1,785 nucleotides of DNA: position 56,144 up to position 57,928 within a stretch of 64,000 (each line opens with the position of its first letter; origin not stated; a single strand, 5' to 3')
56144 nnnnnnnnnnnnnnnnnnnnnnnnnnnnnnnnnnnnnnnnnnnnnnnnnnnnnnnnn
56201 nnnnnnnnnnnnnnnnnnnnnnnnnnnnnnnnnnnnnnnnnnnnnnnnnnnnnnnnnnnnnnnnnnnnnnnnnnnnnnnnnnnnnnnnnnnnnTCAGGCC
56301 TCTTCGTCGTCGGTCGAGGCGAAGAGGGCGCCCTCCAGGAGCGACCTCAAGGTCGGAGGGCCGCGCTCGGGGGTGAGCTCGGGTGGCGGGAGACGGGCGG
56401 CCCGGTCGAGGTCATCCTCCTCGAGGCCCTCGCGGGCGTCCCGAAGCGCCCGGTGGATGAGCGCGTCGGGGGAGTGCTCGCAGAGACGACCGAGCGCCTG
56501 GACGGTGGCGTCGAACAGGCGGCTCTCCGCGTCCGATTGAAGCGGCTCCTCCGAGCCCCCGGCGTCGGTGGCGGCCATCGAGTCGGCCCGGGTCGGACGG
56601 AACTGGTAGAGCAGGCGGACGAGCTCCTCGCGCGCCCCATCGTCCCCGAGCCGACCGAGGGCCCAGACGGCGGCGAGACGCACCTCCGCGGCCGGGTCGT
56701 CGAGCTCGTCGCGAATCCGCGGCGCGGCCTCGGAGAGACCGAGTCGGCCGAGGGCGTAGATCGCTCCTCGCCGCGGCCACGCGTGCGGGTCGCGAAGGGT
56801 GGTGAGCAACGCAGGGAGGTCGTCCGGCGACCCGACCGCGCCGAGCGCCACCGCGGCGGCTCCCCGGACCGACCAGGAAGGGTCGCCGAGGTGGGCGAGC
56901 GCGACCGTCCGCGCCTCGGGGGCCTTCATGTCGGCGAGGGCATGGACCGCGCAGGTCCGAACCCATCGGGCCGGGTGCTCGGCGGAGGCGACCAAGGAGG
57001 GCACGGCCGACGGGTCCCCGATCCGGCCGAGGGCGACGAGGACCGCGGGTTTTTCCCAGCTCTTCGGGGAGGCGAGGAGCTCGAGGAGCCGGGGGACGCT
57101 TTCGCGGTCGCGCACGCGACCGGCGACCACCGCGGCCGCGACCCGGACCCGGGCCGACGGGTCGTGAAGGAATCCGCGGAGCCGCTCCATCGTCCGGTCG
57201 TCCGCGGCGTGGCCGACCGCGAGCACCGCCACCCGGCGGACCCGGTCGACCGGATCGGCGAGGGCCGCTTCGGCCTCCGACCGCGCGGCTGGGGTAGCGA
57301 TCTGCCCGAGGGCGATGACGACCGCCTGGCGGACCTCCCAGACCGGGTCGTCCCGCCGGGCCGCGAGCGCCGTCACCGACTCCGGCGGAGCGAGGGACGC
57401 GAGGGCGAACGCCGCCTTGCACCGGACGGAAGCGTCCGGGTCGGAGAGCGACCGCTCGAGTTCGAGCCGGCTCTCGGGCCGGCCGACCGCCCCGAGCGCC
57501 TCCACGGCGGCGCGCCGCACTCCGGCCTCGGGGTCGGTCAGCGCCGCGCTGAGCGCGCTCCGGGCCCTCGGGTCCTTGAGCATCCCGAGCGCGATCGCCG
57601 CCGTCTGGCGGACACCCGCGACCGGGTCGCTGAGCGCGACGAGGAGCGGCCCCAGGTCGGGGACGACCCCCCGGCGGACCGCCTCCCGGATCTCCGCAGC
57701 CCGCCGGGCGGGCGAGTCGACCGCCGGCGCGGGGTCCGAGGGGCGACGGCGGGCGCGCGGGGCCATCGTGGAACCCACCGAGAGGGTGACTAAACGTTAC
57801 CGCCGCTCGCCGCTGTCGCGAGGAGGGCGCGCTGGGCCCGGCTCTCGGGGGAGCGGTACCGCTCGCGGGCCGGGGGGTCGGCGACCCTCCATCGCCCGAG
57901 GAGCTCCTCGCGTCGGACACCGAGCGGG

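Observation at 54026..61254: Tight six-gene operon: Walker-A-less RadA paralog, 69-aa ORF, divergent PolB, HEAT-repeat protein, double GNAT, unknown protein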

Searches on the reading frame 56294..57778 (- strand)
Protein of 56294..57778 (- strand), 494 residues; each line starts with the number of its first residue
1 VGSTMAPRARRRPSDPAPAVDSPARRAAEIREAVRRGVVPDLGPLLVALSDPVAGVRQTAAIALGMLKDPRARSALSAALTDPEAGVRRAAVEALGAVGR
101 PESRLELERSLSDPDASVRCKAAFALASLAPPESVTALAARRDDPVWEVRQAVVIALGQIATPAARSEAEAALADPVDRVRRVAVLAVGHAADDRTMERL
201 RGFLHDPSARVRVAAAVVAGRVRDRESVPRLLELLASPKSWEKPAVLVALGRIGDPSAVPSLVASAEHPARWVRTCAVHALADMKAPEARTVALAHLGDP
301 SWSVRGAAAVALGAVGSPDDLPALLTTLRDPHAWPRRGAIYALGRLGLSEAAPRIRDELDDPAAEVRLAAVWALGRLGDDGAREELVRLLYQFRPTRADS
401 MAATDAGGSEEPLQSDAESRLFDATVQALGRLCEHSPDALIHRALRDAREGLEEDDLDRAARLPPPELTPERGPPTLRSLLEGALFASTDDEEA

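Call 3: search_protein_families(library=pfam, proteins=[window:56294-57778:-], max_evalue=0.1)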
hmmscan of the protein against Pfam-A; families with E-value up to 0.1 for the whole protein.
window:56294-57778:- (494 aa): 14 families
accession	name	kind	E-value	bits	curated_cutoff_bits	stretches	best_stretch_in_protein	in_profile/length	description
PF13646.12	HEAT_2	-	2.2e-68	227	27.7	7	268-339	11-82/88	HEAT repeats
PF02985.28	HEAT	-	7.6e-39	128.5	23.5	6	107-130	5-28/31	HEAT repeat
PF03130.22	HEAT_PBS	-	7e-27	91.3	20.9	4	366-390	1-25/27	PBS lyase HEAT-like repeat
PF13513.12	HEAT_EZ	-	3.1e-18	66.3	27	3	336-377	4-55/55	HEAT-like repeat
PF12717.13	Cnd1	-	1.1e-11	45.5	26.4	0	106-135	25-54/162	non-SMC mitotic condensation complex subunit 1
PF21581.3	SCD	-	2.1e-06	28.4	27.5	0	359-380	39-60/75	Stromalin conservative domain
PF12765.13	Cohesin_HEAT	-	3.2e-05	24.7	21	1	73-95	20-42/42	HEAT repeat associated with sister chromatid cohesion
PF14668.11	RICTOR_V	-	0.00029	21.4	27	0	300-318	40-58/71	Rapamycin-insensitive companion of mTOR, domain 5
PF01602.26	Adaptin_N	-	0.00094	18.3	37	0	75-130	83-142/524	Adaptin N terminal region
PF00514.29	Arm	-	0.0033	17.9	20.6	0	354-377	16-39/41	Armadillo/beta-catenin-like repeat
PF20168.4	PDS5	-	0.027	12.7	27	0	139-216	290-342/1053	Sister chromatid cohesion protein PDS5 protein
PF24886.1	DUF7740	-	0.054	14.1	28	0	205-248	17-57/65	Domain of unknown function (DUF7740)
PF25151.1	TPR_Trm732_C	-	0.069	13.5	27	0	291-326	100-135/159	Trm732, C-terminal TPR repeats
PF01347.28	Vitellogenin_N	-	0.071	12.1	24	0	181-292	428-531/590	Lipoprotein amino terminal region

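Call 4: search_protein_families(library=ncbifam, proteins=[window:56294-57778:-], max_evalue=0.1)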
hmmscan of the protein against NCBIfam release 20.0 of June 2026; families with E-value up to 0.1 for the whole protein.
window:56294-57778:- (494 aa): 9 families
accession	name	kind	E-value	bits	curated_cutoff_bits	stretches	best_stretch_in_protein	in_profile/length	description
NF045915.1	PhycobilmeDegNblB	equivalog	1.3e-29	103.3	300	4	62-143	121-202/214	phycobilisome degradation protein NblB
NF010374.0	PRK13800.1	equivalog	4.8e-23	81.3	1196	3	260-386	746-876/898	fumarate reductase/succinate dehydrogenase flavoprotein subunit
NF058502.1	phyc_lyase_CpcE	equivalog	1.7e-17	63.8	330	3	318-392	34-115/260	C-phycocyanin alpha-cysteine-84 phycocyanobilin lyase subunit CpcE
NF058505.1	phyc_lyase_CpeY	equivalog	2.2e-14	52.9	600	2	336-380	69-113/419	C-phycoerythrin alpha-cysteine-82 phycoerythrobilin lyase CpeY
NF007244.0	PRK09687.1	equivalog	3.3e-12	46.3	275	2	113-236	140-264/285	putative lyase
TIGR02270.1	TIGR02270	subfamily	3.5e-12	46.1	206.8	3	51-238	97-281/410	TIGR02270 family protein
NF045662.1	DVU0298_fam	equivalog_domain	2.5e-09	37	75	1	336-390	125-185/213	DVU0298 family protein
NF058515.1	phyc_lyase_CpcF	equivalog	1.3e-07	31.4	220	2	220-315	24-119/200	C-phycocyanin alpha-cysteine-84 phycocyanobilin lyase subunit CpcF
NF006501.0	PRK08937.3-1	equivalog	0.00048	20.2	310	0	213-378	16-188/191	adenylosuccinate lyase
